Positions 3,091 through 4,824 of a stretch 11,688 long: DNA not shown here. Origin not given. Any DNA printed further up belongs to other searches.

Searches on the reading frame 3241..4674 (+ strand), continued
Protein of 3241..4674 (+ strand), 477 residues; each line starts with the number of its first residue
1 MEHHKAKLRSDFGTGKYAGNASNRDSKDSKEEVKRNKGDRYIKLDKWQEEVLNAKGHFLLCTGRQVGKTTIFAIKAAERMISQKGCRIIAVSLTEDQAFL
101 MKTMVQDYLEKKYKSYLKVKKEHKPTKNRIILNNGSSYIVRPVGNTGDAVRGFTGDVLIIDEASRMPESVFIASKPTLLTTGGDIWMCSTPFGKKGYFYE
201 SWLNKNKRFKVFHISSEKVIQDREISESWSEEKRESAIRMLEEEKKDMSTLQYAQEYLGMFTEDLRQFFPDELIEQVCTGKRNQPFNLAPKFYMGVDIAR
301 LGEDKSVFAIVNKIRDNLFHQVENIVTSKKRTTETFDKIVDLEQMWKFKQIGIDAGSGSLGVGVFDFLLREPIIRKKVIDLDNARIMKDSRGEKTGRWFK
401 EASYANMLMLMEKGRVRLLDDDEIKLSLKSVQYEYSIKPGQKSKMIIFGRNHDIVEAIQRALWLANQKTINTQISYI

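Call 56: find_encoding_contigs(protein=P0024, flank=3500, max_places=3)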
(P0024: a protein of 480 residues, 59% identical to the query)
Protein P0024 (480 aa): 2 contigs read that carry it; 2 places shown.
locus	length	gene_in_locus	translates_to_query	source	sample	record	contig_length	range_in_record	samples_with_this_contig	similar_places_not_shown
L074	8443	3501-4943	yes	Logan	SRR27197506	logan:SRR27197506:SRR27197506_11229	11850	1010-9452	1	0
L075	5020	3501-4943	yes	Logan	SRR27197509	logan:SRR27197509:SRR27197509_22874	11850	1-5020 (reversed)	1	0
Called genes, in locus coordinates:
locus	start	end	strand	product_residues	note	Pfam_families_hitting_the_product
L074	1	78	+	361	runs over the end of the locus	?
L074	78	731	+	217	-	-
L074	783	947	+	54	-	-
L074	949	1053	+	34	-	-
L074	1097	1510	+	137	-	PF05869:Dam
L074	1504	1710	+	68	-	-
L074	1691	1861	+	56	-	-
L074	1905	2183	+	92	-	-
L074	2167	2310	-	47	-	-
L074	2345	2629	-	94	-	-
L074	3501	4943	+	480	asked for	PF03354:TerL_ATPase (weak), PF03237:Terminase_6N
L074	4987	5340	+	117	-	-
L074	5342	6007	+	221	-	-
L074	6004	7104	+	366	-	PF04860:Phage_portal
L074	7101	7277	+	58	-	-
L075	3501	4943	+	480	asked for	PF03354:TerL_ATPase (weak), PF03237:Terminase_6N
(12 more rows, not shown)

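Call 57: find_encoding_contigs(protein=P0053, flank=3500, max_places=6)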
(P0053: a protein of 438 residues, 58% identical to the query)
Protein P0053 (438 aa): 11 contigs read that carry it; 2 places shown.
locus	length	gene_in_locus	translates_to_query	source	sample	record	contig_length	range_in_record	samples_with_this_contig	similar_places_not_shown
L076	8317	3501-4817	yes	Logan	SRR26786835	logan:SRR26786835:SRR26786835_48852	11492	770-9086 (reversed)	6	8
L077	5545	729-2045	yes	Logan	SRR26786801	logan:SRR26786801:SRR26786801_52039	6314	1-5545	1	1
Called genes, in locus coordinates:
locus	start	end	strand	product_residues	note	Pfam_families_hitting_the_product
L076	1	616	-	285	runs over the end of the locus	PF25209:Phage_capsid_4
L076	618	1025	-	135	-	PF09956:Phage_cement_2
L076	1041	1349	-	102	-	-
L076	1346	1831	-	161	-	-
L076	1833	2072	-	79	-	-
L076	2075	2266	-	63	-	-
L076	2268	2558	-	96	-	-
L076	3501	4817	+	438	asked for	PF03354:TerL_ATPase (weak), PF03237:Terminase_6N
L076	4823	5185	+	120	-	-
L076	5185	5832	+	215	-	-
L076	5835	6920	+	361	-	PF04860:Phage_portal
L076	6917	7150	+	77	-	-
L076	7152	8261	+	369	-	-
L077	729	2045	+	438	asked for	PF03354:TerL_ATPase (weak), PF03237:Terminase_6N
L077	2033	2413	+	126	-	-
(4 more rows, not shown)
